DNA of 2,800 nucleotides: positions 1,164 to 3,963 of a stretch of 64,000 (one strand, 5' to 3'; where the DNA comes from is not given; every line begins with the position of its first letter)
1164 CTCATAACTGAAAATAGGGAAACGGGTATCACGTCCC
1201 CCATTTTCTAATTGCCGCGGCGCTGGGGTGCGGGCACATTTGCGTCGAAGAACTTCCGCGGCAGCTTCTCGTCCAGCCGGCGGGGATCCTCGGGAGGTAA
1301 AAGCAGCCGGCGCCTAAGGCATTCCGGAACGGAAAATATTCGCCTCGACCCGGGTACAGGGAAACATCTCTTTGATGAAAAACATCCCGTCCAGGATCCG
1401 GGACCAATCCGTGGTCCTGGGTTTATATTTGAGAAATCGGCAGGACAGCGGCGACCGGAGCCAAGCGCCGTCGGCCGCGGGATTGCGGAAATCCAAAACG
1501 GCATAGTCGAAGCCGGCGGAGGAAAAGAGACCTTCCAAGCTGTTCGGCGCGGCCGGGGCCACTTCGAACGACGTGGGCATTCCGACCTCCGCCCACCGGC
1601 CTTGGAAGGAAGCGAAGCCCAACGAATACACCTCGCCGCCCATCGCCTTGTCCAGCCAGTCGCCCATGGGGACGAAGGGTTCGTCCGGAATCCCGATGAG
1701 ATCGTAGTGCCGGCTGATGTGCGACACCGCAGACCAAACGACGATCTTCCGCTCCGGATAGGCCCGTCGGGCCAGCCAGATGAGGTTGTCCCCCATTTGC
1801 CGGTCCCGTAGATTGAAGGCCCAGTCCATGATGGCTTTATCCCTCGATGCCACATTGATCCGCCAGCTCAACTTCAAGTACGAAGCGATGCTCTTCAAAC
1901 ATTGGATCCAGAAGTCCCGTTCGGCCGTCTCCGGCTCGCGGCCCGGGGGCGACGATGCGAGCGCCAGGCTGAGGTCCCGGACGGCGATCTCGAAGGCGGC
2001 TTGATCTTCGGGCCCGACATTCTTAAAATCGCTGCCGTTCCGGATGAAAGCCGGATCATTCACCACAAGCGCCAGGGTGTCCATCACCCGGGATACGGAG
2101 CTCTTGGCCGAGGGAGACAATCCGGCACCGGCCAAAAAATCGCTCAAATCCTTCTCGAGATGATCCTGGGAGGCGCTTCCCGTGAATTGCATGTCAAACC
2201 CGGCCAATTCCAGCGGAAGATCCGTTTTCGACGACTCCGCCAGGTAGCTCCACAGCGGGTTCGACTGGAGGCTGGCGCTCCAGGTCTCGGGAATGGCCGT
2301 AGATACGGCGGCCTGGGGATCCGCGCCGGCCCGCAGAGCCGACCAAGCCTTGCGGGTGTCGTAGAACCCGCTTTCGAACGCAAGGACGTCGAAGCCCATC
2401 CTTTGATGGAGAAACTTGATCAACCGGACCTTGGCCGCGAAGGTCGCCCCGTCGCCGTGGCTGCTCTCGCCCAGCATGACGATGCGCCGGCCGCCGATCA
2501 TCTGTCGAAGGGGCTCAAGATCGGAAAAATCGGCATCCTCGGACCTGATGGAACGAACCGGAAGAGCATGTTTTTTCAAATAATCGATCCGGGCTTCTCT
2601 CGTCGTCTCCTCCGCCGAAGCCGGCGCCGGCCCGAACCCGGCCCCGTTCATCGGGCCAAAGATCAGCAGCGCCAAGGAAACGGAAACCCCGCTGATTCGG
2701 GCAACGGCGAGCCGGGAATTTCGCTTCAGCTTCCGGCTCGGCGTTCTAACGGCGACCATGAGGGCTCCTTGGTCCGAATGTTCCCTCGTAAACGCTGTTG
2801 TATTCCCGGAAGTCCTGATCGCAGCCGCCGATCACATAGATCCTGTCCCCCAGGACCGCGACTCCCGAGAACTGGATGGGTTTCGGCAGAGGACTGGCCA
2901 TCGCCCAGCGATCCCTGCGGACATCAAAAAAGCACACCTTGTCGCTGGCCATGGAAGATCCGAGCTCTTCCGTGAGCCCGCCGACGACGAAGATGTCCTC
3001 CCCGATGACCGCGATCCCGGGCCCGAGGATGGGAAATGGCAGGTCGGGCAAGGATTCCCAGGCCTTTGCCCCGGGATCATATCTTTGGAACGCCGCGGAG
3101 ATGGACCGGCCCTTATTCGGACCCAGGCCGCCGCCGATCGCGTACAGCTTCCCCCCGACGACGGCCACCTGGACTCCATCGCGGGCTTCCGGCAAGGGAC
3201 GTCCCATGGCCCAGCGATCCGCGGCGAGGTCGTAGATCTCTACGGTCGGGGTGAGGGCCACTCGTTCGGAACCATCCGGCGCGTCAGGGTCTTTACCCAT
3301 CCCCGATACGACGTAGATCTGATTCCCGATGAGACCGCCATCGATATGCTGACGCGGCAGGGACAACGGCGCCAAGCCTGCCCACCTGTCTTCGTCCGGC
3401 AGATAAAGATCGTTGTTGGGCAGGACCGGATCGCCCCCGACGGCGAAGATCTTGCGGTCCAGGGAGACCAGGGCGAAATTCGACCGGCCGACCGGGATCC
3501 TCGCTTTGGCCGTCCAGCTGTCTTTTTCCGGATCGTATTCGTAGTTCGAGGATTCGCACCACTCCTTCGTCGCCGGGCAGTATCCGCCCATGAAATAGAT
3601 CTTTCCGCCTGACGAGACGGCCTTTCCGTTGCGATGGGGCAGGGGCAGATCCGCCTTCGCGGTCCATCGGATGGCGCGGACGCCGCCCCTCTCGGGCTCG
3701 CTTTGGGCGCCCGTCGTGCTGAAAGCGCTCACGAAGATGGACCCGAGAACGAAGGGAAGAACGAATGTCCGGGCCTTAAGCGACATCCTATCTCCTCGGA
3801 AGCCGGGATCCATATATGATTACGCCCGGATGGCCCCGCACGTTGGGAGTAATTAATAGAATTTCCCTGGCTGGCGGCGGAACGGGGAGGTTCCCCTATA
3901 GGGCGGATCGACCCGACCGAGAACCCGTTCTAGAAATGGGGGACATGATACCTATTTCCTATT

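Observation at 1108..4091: Lower-GC two-gene cassette bracketed by ~170-180 bp direct repeats that duplicate both flanking gene ends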

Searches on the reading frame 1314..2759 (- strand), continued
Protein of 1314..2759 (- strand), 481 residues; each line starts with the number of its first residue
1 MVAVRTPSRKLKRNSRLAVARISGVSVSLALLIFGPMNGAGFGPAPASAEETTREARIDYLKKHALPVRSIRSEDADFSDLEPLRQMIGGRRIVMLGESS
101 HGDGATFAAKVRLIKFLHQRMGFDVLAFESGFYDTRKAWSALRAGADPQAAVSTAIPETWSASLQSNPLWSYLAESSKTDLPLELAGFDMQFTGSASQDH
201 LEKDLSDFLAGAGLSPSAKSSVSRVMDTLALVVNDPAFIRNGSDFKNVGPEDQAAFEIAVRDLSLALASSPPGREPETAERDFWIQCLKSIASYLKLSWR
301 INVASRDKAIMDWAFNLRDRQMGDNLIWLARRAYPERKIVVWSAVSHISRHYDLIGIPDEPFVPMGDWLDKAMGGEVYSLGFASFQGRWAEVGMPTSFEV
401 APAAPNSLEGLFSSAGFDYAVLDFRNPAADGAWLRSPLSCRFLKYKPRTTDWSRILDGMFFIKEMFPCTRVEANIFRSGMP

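Call 71: search_solved_structures(query=window:1314-2759:-, max_evalue=0.001, show_alignments=1)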
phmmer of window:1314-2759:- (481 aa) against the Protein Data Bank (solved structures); distinct sequences matched with E-value up to 0.001: 3.
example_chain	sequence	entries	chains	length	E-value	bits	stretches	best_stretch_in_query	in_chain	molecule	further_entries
2qgm_A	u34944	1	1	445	3.7e-11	45.7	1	27-145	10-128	Succinoglycan biosynthesis protein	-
2rad_A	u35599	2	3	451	5.8e-10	41.8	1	59-132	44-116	Succinoglycan biosynthesis protein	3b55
6xcq_A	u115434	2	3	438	4.3e-07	32.3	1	71-383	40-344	EreC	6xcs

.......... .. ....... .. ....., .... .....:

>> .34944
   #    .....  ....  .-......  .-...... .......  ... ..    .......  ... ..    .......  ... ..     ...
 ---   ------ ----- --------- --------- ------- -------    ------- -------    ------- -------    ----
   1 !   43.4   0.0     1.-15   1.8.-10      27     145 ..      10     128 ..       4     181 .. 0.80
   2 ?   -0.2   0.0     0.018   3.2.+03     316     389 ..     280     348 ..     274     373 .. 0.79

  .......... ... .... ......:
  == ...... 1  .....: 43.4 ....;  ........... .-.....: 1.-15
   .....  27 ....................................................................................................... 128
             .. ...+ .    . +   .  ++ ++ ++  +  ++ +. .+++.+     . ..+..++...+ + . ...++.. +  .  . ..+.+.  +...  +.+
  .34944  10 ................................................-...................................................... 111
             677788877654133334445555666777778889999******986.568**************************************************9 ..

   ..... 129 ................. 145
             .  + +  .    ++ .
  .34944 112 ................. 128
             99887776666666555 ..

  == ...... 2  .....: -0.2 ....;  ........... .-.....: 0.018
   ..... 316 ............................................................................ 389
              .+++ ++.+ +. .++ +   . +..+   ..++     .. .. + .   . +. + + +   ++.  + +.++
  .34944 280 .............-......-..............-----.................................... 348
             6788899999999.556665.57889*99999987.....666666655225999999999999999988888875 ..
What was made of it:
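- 1314..2759 (-): Cargo gene 1: a secreted erythromycin-esterase-family protein (481 aa, N-terminal signal-like segment, GExxHG motif). Its function has not been tested. PDB relatives are Bcr135/136 (2qgm, 2rad/3b55) and EreC (6xcq) (call 71).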

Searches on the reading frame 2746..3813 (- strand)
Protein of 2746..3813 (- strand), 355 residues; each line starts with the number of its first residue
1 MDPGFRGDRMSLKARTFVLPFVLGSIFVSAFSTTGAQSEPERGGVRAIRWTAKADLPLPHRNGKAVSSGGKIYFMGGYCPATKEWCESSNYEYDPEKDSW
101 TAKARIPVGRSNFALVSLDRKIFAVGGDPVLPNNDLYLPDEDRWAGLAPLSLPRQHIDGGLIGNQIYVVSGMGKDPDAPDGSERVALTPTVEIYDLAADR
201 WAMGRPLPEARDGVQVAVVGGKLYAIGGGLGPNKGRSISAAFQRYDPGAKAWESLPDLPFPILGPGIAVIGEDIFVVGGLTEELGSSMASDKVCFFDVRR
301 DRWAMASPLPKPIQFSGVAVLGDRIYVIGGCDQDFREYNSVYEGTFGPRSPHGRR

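Call 7: search_protein_families(library=pfam, proteins=[window:2746-3813:-])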
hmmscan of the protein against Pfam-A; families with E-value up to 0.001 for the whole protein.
window:2746-3813:- (355 aa): 10 families
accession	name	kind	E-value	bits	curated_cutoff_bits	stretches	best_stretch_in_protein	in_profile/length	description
PF01344.31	Kelch_1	-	2.5e-33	113.7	20.1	3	211-259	2-46/46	Kelch motif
PF13964.12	Kelch_6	-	1.4e-27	95.2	25.3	2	211-261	2-49/50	Kelch motif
PF07646.21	Kelch_2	-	2e-24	84.7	21.3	2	211-259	2-48/48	Kelch motif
PF25210.1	Kelch_FKB95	-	5e-24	85.8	70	3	259-337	30-105/268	FKB95, Kelch-repeats domain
PF24681.1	Kelch_KLHDC2_KLHL20_DRC7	-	3.5e-19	69.4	50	2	65-279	4-221/221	KLHDC2/KLHL20/DRC7 Kelch-repeats domain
PF24996.1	NANM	-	1.4e-16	60.8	45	2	48-128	41-125/350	N-acetylneuraminate epimerase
PF24981.1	Beta-prop_ATRN-LZTR1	-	4.3e-13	49.6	50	1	228-332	166-281/289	Attractin/LZTR1 beta-propeller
PF13415.12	Kelch_3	-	7.1e-13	48.8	22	0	69-117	1-47/48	Galactose oxidase, central domain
PF13418.12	Kelch_4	-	2.4e-11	43.8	21.6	0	272-310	13-48/49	Galactose oxidase, central domain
PF07893.19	DUF1668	-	0.00053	19.9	23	0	193-306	86-208/336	Protein of unknown function (DUF1668)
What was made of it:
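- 2746..3786 (-): Cargo gene 2: a secreted Kelch-repeat beta-propeller (346 aa as called in other assemblies; an upstream ATG at 3813 would give 355 aa). It overlaps the esterase start by 14 nt, so the two genes form one operon. Pfam Kelch_1, Kelch_6 and related families (call 7).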

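Call 12: find_encoding_contigs(protein=window:2746-3813:-, flank=10000, max_places=10)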
Protein window:2746-3813:- (355 aa): no gene with exactly this product is on record in the collection.

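Call 36: find_encoding_contigs(protein=window:2746-3786:-, flank=10000, max_places=10)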
Protein window:2746-3786:- (346 aa): 7 contigs read that carry it; 3 places shown.
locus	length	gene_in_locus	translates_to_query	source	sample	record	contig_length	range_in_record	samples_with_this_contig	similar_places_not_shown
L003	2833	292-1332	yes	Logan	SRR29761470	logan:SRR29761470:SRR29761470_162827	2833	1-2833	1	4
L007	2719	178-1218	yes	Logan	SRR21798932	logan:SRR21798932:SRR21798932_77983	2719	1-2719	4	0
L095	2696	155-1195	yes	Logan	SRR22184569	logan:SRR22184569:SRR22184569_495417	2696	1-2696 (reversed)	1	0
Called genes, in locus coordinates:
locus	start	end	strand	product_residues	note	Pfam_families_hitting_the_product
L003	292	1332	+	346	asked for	PF13964:Beta-prop_Calicin, PF24681:Kelch_KLHDC2_KLHL20_DRC7, PF13964:Beta-prop_Calicin (weak), PF25210:Kelch_FKB95 (weak), PF13415:Beta-prop_FBX42, PF01344:Kelch_1, PF24981:Beta-prop_ATRN-LZTR1 (weak), PF25210:Kelch_FKB95, +4 more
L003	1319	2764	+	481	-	PF05139:Erythro_esteras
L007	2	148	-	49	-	?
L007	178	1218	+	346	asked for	PF13964:Beta-prop_Calicin, PF24681:Kelch_KLHDC2_KLHL20_DRC7, PF13964:Beta-prop_Calicin (weak), PF25210:Kelch_FKB95 (weak), PF13415:Beta-prop_FBX42, PF01344:Kelch_1, PF24981:Beta-prop_ATRN-LZTR1 (weak), PF25210:Kelch_FKB95, +4 more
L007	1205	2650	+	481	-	PF05139:Erythro_esteras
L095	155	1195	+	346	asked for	PF13964:Beta-prop_Calicin, PF24681:Kelch_KLHDC2_KLHL20_DRC7, PF13964:Beta-prop_Calicin (weak), PF25210:Kelch_FKB95 (weak), PF13415:Beta-prop_FBX42, PF01344:Kelch_1, PF24981:Beta-prop_ATRN-LZTR1 (weak), PF25210:Kelch_FKB95, +4 more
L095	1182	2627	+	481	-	PF05139:Erythro_esteras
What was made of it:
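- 2746..3786 (-): The 346-aa product is on record in 7 contigs (call 36).
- Tried and rejected: The likely reasons are that short-read assemblies truncate the peptidase inside the repeat, and that the Kelch gene is called from the downstream ATG (346 aa, call 36).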

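Call 58: find_related_loci(query=window:2746-3786:-, collection=genome_contigs, flank=6000)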
Query window:2746-3786:- (346 aa) in genome_contigs; peptide patterns used: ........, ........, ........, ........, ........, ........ (x = any residue, [..] = any of these).
130 stretches matched a pattern; 3 encode a relative of the query (tblastn E <= 1e-3); 3 distinct loci.
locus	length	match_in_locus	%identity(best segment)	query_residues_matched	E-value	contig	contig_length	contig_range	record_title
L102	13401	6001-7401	26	13-336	8e-20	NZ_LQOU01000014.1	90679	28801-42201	Mycobacterium europaeum strain DSM 45397 contig_21, whole genome shotgun sequence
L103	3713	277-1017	25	37-333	4e-17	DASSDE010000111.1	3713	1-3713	MAG TPA_asm: Kribbella sp. isolate SMAG_U942 k141_1262947, whole genome shotgun sequence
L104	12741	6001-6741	32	41-332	1e-14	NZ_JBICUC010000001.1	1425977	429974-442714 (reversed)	Kribbella sp. NPDC048928 NPDC048928_35_G7.ctg-0001, whole genome shotgun sequence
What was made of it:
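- Tried and rejected: The scan of GTDB species representatives returned only 25-32% identical actinobacterial hits (call 58).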

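Call 72: search_solved_structures(query=window:2746-3786:-, max_evalue=0.001)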
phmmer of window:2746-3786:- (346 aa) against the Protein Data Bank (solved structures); distinct sequences matched with E-value up to 0.001: 100 (the best 60 are shown).
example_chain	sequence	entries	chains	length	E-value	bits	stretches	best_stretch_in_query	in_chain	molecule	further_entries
8pjv_A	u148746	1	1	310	7.3e-60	206.2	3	130-323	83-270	SAKe6DR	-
8pjs_A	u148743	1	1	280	1.2e-56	195.7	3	62-321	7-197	SAKeCEref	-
8pjw_A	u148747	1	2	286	1.7e-53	185.2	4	181-323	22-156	SAKe6FE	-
8pjz_A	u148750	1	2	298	4.5e-51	177.3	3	60-222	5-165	SAKe6EEtal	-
7on6_A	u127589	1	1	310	9.8e-51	176.2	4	155-322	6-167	SAKe6AE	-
7ona_A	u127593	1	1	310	2e-42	148.8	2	154-323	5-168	SAKe6AC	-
7ong_A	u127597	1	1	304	3.7e-42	148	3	179-324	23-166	SAKe6BE-L1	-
7q58_A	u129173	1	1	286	3.9e-40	141.3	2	59-325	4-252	SAKe6BR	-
8pju_A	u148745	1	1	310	1.5e-38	136.1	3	170-323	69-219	SAKe6DEtal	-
8pjt_A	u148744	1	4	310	3.7e-38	134.8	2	155-323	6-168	SAKe6DEref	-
7pvp_A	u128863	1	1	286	1.9e-37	132.5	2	181-324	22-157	SAKe6BC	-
8pjr_A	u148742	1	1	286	2.2e-37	132.3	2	180-325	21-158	SAKe6AC-LB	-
7onc_A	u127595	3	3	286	1e-36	130.1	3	180-324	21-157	SAKe6BE | S6BE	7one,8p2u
8cia_B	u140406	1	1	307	1.1e-36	129.9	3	83-261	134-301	Kelch like family member 20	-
6gy5_A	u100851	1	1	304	1.4e-36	129.6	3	83-261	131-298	Kelch-like protein 20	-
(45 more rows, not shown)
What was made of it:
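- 2746..3786 (-): PDB matches to Kelch propellers (call 72).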
